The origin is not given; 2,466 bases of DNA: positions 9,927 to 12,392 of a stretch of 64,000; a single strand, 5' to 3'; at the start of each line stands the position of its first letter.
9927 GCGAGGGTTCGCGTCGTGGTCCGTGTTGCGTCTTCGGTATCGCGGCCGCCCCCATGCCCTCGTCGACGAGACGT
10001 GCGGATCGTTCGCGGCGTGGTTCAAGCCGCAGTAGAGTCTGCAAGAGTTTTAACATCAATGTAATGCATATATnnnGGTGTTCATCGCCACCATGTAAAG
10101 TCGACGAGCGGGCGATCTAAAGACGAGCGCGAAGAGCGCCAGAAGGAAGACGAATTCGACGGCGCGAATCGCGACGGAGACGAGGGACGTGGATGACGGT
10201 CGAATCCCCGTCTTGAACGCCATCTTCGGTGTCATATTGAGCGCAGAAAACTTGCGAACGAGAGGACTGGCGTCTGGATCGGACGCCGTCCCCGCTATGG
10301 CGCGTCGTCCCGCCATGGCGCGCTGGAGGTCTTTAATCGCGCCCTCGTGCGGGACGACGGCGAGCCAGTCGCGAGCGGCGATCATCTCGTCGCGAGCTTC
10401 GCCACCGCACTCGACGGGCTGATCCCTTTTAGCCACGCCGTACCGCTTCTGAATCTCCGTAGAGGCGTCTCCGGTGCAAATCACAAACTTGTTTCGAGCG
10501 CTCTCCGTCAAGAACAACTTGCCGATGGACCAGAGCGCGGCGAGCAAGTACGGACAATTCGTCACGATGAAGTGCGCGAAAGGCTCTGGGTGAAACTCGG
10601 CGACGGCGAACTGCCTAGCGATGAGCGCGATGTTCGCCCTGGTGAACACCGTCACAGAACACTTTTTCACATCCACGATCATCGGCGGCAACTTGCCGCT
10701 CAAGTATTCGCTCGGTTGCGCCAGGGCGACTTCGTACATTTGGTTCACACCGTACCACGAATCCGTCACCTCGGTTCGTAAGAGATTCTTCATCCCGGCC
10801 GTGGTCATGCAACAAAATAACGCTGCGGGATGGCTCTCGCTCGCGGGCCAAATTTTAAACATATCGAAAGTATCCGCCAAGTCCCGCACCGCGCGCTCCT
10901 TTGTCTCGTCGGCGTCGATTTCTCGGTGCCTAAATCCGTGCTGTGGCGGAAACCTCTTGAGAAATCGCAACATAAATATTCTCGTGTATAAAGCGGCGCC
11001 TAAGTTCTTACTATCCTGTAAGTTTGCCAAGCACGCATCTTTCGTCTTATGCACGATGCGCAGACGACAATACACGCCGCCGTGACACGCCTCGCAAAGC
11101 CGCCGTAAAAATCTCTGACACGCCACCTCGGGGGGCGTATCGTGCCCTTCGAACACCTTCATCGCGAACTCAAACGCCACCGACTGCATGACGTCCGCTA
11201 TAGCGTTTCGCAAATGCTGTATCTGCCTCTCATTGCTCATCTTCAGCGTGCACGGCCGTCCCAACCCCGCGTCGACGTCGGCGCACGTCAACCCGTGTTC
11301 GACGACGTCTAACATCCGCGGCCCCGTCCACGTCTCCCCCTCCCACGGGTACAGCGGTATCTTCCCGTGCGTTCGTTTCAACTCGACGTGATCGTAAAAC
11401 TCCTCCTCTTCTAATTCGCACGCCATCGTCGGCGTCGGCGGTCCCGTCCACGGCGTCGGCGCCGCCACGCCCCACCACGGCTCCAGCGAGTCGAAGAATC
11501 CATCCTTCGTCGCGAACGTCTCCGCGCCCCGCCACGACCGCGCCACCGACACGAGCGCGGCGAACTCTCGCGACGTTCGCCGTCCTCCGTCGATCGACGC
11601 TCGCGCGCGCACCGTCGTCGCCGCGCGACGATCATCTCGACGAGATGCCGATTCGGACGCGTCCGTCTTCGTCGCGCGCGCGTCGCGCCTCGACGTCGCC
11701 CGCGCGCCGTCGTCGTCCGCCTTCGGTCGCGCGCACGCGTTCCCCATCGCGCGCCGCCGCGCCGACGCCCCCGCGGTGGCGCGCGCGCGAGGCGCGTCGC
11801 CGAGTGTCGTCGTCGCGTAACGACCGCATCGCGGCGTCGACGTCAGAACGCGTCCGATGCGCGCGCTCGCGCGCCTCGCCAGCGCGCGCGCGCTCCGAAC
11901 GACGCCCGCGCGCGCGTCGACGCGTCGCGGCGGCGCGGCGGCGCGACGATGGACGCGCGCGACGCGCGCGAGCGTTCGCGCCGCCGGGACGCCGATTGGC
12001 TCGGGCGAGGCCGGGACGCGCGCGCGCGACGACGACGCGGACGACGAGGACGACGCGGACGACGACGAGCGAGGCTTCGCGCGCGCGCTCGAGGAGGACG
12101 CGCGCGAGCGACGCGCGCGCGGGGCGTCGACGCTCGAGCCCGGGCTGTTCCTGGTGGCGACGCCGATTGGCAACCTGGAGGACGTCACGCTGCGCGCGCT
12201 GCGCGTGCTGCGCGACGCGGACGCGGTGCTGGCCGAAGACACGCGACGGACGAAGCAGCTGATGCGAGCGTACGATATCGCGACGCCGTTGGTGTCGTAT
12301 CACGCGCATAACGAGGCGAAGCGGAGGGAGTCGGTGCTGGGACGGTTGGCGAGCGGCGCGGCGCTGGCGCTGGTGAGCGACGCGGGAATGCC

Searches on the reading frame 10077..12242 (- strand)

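Call 40: search_protein_families(library=pfam, proteins=[window:10077-12242:-], max_evalue=0.0001)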
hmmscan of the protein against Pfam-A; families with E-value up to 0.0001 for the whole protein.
window:10077-12242:- (722 aa): 1 family
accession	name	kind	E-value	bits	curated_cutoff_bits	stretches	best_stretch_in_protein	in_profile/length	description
PF13716.11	CRAL_TRIO_2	-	8e-05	23.4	23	0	476-593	7-115/137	Divergent CRAL/TRIO domain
